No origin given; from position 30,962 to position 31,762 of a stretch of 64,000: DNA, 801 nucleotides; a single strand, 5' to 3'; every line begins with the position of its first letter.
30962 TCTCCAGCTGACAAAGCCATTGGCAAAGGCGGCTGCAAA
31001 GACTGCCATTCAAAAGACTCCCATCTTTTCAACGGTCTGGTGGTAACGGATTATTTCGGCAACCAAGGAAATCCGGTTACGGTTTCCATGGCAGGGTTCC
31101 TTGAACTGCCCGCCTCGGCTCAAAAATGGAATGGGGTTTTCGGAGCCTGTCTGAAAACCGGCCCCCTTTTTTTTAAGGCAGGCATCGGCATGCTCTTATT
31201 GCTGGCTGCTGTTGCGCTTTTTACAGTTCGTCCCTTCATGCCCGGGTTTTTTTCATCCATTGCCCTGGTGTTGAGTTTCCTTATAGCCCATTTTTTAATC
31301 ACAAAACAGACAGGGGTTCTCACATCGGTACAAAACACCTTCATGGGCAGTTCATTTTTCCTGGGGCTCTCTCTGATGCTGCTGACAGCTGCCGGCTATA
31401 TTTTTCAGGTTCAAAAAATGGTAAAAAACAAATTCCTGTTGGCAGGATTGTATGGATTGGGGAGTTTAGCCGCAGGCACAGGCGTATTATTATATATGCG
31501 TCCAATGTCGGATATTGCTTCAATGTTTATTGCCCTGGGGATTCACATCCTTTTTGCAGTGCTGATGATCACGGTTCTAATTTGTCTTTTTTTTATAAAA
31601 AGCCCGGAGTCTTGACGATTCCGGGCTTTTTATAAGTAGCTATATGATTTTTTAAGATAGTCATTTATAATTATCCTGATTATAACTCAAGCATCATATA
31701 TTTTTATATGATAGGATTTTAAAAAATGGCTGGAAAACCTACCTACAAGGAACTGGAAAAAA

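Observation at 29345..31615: Octaheme cytochrome resembling archaeal MmcA, with a multi-TM tail, ending an uptake operon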

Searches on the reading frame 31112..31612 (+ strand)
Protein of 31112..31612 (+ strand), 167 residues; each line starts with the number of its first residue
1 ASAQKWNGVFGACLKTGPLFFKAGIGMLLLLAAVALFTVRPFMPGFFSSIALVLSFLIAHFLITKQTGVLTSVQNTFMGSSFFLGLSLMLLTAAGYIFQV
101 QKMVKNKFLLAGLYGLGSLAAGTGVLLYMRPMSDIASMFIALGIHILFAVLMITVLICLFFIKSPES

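Call 55: search_protein_families(library=pfam, proteins=[window:31112-31612:+], max_evalue=10)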
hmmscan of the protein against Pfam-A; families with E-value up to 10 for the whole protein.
seq(167 aa): 0 families
